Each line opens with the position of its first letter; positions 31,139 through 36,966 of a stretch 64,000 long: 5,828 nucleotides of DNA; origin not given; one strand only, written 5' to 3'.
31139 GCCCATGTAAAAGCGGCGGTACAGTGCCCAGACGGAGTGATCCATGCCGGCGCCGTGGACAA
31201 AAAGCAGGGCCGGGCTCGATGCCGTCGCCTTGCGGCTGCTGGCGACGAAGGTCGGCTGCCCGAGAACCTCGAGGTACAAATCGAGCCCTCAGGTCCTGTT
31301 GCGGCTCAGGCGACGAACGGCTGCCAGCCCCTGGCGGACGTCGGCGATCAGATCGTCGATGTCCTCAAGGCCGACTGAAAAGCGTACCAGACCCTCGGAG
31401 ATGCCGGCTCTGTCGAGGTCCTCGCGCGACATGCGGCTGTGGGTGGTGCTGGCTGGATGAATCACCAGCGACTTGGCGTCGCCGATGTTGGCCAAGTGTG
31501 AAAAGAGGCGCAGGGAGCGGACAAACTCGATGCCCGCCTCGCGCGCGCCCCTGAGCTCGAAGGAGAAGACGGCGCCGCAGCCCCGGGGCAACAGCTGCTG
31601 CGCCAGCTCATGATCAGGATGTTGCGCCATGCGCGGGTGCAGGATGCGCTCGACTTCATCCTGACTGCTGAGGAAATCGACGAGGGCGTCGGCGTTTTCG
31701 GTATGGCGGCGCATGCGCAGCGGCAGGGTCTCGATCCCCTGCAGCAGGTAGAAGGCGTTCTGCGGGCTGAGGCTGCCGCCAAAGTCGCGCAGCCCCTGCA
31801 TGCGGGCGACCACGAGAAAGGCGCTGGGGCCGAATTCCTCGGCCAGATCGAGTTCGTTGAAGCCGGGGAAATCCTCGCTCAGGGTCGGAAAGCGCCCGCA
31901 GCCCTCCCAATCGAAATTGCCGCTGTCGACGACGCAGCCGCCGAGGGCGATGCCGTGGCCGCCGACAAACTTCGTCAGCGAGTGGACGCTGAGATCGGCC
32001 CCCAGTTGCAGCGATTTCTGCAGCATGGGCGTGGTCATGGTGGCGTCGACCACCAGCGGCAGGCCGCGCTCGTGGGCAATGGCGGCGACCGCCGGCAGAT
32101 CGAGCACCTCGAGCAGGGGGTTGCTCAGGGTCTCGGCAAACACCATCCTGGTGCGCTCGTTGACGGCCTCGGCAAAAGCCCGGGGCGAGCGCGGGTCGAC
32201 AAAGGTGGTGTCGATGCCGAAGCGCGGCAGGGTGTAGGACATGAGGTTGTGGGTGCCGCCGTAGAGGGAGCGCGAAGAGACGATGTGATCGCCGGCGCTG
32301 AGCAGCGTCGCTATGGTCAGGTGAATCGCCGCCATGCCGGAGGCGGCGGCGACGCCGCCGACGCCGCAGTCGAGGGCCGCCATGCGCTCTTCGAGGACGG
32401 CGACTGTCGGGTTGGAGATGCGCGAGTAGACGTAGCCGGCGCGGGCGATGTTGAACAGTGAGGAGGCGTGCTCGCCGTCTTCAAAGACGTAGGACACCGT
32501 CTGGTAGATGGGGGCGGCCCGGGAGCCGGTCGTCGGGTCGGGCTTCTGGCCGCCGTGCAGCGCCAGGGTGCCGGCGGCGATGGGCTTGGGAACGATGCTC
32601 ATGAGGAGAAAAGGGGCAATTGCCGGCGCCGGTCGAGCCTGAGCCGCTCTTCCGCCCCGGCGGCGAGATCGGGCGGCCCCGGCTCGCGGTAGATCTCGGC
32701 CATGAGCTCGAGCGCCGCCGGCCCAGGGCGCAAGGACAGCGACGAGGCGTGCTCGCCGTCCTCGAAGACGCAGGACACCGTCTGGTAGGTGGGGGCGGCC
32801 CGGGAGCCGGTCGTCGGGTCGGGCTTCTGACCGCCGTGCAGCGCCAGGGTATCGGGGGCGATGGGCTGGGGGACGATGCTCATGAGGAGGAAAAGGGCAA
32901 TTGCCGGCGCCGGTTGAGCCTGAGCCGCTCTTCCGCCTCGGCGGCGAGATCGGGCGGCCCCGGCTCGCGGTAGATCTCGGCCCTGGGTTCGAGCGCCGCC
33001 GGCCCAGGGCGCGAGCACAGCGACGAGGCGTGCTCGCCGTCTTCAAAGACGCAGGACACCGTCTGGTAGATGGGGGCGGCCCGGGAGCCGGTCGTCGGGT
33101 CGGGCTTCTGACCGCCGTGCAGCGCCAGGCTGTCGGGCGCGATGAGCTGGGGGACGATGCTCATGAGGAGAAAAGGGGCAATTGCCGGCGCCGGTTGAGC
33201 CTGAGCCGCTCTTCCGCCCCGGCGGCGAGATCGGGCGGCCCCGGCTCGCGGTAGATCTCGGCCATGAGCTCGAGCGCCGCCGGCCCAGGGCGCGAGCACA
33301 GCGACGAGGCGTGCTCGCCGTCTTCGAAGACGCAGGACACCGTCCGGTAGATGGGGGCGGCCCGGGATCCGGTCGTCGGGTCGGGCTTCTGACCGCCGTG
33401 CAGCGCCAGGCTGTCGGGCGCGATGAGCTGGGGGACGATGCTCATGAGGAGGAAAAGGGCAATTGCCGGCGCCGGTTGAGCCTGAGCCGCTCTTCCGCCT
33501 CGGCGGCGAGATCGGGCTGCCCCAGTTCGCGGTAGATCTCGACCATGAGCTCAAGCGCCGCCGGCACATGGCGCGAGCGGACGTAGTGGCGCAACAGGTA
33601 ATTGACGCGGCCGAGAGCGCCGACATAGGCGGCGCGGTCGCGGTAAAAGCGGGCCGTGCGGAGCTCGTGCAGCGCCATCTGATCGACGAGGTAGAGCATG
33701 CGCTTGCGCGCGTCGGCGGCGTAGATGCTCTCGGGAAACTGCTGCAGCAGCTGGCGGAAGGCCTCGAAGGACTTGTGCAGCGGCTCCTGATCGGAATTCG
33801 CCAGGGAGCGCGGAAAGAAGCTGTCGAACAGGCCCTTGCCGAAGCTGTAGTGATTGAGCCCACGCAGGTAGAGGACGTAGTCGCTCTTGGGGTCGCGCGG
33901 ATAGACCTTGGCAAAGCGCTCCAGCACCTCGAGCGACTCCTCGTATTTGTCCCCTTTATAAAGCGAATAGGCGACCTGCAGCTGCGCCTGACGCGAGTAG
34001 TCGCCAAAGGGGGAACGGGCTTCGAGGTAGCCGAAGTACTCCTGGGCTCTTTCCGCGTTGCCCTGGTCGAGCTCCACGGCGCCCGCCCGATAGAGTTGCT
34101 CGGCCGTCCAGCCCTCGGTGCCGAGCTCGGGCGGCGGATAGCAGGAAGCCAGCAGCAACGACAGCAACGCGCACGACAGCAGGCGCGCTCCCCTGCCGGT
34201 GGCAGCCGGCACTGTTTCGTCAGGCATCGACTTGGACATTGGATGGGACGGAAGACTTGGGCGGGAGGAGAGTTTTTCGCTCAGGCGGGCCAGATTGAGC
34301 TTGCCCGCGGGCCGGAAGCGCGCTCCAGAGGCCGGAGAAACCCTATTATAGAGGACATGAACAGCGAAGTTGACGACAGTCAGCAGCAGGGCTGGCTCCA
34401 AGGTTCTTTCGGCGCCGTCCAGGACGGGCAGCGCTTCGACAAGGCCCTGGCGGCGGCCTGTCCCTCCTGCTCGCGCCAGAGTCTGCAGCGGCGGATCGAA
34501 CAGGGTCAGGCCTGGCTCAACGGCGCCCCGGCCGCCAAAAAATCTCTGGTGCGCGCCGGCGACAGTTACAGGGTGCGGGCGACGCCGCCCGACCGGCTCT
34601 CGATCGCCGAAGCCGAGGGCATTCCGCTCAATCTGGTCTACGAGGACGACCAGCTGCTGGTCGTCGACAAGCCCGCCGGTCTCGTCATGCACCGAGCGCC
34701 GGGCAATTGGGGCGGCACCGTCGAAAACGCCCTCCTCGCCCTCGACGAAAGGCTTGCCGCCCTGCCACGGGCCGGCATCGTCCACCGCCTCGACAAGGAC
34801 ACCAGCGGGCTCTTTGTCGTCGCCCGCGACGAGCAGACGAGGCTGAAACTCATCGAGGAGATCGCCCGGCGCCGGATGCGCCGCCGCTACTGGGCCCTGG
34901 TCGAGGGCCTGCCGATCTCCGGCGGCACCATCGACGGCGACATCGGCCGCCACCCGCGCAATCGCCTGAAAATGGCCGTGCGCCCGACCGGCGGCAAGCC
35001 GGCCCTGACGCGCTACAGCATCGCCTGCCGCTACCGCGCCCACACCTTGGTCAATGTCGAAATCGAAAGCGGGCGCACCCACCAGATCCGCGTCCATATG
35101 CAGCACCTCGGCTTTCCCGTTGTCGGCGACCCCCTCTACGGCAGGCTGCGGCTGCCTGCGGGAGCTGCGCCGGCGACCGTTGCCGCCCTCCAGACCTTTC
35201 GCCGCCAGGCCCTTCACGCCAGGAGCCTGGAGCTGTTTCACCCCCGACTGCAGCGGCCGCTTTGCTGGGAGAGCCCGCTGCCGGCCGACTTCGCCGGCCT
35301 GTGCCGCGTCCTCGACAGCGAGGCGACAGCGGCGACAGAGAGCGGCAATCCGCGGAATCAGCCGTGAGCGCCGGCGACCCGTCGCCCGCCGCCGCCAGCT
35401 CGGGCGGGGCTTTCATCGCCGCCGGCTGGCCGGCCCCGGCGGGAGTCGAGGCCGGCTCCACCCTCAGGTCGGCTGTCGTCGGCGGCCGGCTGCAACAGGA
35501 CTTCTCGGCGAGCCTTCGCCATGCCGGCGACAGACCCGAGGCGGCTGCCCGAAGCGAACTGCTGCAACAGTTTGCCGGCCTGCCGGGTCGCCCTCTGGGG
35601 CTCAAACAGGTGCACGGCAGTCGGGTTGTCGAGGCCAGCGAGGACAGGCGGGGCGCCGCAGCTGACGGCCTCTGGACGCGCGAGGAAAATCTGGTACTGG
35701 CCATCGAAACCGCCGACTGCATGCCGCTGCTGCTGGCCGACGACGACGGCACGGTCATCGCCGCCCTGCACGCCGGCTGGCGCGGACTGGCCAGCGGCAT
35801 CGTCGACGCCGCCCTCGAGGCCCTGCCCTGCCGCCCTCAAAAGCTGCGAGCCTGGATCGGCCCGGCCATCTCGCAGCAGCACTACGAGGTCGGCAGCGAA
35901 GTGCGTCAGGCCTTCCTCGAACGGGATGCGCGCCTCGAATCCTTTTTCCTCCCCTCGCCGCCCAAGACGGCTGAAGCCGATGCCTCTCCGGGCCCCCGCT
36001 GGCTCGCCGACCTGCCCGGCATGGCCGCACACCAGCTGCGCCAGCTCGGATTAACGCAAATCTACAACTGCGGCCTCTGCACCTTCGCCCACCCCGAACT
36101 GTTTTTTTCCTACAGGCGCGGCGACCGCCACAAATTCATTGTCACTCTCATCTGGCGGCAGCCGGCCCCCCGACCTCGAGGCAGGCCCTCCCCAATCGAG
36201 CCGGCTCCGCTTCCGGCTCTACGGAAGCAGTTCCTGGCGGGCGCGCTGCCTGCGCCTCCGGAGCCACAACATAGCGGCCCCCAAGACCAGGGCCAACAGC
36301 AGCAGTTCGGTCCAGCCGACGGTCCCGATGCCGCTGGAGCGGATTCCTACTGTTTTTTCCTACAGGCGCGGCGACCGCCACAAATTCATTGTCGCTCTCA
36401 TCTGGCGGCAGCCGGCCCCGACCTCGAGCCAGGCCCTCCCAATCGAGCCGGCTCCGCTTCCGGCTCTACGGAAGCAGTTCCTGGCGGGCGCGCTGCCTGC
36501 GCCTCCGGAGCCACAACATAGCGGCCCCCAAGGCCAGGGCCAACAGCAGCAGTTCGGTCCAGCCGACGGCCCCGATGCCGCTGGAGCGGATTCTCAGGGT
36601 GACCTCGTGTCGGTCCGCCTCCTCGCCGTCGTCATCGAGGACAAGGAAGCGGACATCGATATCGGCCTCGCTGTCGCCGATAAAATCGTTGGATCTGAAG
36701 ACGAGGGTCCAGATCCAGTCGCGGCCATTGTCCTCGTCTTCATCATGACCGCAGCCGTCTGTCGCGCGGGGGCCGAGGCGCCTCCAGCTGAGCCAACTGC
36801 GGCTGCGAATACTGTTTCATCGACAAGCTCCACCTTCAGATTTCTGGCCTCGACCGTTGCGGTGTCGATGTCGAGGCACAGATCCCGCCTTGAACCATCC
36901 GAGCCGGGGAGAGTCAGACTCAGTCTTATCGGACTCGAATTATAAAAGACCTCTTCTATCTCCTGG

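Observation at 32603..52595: Recurrent tandem amplification of gene-boundary segments at many unrelated loci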

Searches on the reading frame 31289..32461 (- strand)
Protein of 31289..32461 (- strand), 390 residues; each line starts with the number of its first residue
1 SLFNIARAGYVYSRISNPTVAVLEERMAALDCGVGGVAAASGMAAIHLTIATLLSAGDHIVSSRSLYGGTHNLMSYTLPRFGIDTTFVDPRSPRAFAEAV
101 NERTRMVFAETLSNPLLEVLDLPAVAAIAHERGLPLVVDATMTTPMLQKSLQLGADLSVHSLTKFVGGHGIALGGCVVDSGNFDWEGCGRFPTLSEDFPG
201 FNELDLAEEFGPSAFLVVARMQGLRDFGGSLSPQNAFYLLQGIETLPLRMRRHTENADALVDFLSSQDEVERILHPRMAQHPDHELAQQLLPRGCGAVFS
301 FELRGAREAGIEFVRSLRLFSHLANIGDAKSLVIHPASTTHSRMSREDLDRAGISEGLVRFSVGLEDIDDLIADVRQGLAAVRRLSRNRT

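Call 10: search_protein_families(library=pfam, proteins=[window:31289-32461:-], max_evalue=0.01)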
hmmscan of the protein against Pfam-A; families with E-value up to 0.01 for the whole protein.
window:31289-32461:- (390 aa): 3 families
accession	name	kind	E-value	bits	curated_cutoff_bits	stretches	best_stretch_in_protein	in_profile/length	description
PF01053.26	Cys_Met_Meta_PP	-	3.5e-120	401.5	27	1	7-379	41-380/381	Cys/Met metabolism PLP-dependent enzyme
PF00266.25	Aminotran_5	-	4.4e-06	26.4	21.5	1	92-172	128-209/371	Aminotransferase class-V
PF01041.23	DegT_DnrJ_EryC1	-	3.8e-05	23.5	19.8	1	18-142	24-148/360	DegT/DnrJ/EryC1/StrS aminotransferase family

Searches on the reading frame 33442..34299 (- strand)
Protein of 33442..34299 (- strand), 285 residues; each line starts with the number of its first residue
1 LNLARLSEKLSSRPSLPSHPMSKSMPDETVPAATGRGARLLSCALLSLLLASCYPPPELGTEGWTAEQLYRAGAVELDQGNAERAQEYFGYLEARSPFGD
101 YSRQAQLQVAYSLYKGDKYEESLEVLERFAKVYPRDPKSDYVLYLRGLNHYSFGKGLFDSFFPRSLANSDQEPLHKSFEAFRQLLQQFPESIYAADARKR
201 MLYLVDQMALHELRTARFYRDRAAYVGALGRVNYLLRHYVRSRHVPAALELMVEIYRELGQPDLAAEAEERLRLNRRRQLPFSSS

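Call 10: search_protein_families(library=pfam, proteins=[window:33442-34299:-], max_evalue=0.01)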
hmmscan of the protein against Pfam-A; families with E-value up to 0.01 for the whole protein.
window:33442-34299:- (285 aa): 5 families
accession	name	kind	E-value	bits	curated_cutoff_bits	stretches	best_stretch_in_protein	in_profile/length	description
PF13525.12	YfiO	-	4.7e-54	183.7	25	1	65-268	4-200/203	Outer membrane lipoprotein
PF13512.12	TPR_18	-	1.6e-31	109.9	21.9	1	66-201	10-145/145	Tetratricopeptide repeat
PF13174.12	TPR_6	-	2.6e-07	31.3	26.3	1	104-134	1-31/33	Tetratricopeptide repeat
PF13428.12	TPR_14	-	0.00015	22.5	23.5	0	104-138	2-36/44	Tetratricopeptide repeat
PF13432.12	TPR_16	-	0.00068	20.5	32.7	0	71-137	2-65/65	Tetratricopeptide repeat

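Call 22: find_homologous_proteins(query=window:33445-34239:-, max_evalue=1e-20)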
Query seq(265 aa) (265 aa): 14 proteins with E <= 1e-20 among 2615 candidates.
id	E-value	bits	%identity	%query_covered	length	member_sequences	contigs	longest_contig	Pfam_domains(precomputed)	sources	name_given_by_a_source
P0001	2.5e-170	583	100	100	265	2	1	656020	PF13525.13,PF13512.13,PF13174.13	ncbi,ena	-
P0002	1.4e-131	456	80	96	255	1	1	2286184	PF13525.13,PF13428.13,PF13512.13,PF13174.13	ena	-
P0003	3.0e-127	442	79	96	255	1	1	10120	PF13525.13,PF13428.13,PF13512.13,PF13174.13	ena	-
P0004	5.5e-96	339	84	69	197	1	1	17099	PF13525.13,PF13512.13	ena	-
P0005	1.1e-44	171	42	81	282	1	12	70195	PF13525.13,PF13432.13,PF13512.13,PF13174.13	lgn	-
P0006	6.7e-44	169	41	81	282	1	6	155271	PF13525.13,PF13432.13,PF13512.13,PF13174.13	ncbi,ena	-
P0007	6.8e-44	169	41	81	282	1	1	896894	PF13525.13,PF13432.13,PF13512.13,PF13174.13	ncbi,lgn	ncbi:ComL DNA uptake lipoprotein [Burkholderiaceae bacterium]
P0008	8.7e-44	168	41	89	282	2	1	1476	PF13525.13,PF13432.13,PF13512.13,PF13174.13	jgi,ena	-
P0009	2.6e-43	167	41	81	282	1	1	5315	PF13525.13,PF13432.13,PF13512.13,PF13174.13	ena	-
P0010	2.5e-41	160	41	89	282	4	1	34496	PF13525.13,PF13432.13,PF13512.13,PF13174.13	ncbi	-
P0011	4.4e-37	146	38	81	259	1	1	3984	PF13525.13,PF13512.13,PF13174.13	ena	-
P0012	3.4e-36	143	36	89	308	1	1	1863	PF13525.13,PF13512.13,PF13174.13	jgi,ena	-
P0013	6.8e-33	133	31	88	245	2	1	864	PF13525.13,PF13512.13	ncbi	-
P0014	4.9e-27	113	37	60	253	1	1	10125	PF13525.13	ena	-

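Call 23: find_encoding_contigs(protein=P0002, flank=10000, max_places=4)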
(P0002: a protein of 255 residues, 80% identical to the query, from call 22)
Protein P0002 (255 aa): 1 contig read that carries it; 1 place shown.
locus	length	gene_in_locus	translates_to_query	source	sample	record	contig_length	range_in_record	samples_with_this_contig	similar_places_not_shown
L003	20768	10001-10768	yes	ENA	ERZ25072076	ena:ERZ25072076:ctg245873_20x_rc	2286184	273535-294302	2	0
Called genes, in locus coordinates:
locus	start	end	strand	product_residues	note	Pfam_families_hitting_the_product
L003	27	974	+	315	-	-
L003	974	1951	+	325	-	PF06986:F_T4SS_TraN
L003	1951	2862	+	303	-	PF13728:TraF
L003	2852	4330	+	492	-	PF06122:TraH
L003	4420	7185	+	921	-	PF07916:TraG_N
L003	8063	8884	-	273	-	PF02578:Cu-oxidase_4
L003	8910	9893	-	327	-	PF00849:PseudoU_synth_2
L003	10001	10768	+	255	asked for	PF13512:TPR_18, PF13174:TPR_6 (faint), PF13428:TPR_14 (faint), PF13525:YfiO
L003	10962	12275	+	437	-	PF01053:Cys_Met_Meta_PP, PF01041:DegT_DnrJ_EryC1 (weak), PF00266:Aminotran_5 (weak)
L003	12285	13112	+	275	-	PF02230:Abhydrolase_2 (faint), PF00561:Abhydrolase_1, PF00975:Thioesterase, PF12146:Hydrolase_4, PF12697:Abhydrolase_6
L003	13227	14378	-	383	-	PF00892:EamA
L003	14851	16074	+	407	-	PF00579:tRNA-synt_1b, PF01479:S4 (weak)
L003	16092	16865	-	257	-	PF02654:CobS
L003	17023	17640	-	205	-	PF00300:His_Phos_1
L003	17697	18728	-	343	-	PF02277:DBI_PRT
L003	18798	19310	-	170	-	PF02283:CobU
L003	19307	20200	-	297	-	PF01040:UbiA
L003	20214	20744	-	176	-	PF00132:Hexapep (faint)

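Call 24: find_encoding_contigs(protein=P0004, flank=10000, max_places=4)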
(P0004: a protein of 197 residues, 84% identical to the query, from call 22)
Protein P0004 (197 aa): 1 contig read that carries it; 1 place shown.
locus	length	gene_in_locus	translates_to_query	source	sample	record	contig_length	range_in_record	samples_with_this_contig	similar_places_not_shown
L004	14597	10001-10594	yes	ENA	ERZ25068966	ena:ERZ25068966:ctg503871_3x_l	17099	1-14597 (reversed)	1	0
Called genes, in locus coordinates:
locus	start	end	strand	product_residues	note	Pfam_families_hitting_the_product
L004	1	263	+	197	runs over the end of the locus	PF09673:TrbC_Ftype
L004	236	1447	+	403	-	-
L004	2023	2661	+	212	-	PF06986:F_T4SS_TraN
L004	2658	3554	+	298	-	PF13728:TraF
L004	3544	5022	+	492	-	PF06122:TraH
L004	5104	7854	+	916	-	PF07916:TraG_N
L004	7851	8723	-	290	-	PF02578:Cu-oxidase_4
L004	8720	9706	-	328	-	PF00849:PseudoU_synth_2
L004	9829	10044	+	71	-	-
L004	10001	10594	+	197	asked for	PF13512:TPR_18, PF13525:YfiO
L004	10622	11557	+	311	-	PF01053:Cys_Met_Meta_PP, PF01041:DegT_DnrJ_EryC1 (weak)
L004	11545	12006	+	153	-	PF01053:Cys_Met_Meta_PP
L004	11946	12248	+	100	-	PF01053:Cys_Met_Meta_PP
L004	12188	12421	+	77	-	PF01053:Cys_Met_Meta_PP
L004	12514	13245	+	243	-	PF12697:Abhydrolase_6, PF00561:Abhydrolase_1, PF12146:Hydrolase_4, PF00975:Thioesterase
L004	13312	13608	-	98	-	-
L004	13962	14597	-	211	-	?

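Call 27: find_encoding_contigs(protein=P0001, flank=10000, max_places=4)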
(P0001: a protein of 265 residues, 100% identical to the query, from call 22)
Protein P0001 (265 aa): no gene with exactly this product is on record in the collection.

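Call 29: find_related_loci(query=A1, collection=genome_contigs, flank=10000)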
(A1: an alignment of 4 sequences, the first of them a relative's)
Query A1 (265 aa) in genome_contigs; peptide patterns used: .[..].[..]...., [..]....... (x = any residue, [..] = any of these).
69 stretches matched a pattern, but none encodes a relative of the query by tblastn (E <= 1e-3).

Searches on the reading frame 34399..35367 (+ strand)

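Call 10: search_protein_families(library=pfam, proteins=[window:34399-35367:+], max_evalue=0.01)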
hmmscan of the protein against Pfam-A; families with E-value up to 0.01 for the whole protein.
window:34399-35367:+ (322 aa): 1 family
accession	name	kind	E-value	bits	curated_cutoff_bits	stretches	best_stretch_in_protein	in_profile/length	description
PF00849.27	PseudoU_synth_2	-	1.5e-30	106.9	26.8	1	85-236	1-152/152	RNA pseudouridylate synthase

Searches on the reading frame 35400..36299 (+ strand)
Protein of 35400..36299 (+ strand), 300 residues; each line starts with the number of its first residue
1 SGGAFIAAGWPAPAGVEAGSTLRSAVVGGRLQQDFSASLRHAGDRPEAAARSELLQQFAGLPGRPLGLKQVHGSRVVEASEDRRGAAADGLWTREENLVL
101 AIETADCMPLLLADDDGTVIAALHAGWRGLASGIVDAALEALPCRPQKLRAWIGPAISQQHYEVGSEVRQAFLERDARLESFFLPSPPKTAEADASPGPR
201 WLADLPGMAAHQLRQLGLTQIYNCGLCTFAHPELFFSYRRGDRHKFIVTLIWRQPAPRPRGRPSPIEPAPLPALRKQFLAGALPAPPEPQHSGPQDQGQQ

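Call 10: search_protein_families(library=pfam, proteins=[window:35400-36299:+], max_evalue=0.01)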
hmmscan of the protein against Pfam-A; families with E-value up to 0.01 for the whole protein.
window:35400-36299:+ (300 aa): 1 family
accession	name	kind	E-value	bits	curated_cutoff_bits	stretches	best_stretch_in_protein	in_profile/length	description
PF02578.20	Cu-oxidase_4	-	6.1e-54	183.4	22.9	1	40-242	19-227/238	Multi-copper polyphenol oxidoreductase laccase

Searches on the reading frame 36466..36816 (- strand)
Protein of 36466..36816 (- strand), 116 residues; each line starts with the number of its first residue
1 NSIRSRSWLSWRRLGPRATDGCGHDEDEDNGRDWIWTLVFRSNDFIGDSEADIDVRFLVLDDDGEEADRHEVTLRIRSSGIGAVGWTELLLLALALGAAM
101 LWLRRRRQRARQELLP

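Call 72: search_protein_families(library=ncbifam, proteins=[window:36466-36816:-], max_evalue=0.1)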
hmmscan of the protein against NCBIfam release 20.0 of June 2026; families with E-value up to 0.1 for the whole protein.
window:36466-36816:- (116 aa): 1 family
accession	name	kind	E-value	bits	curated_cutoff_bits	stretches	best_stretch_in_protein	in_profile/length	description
NF038356.1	actino_DLW39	hypoth_equivalog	0.041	13.7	24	0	89-114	3-29/38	DLW-39 family protein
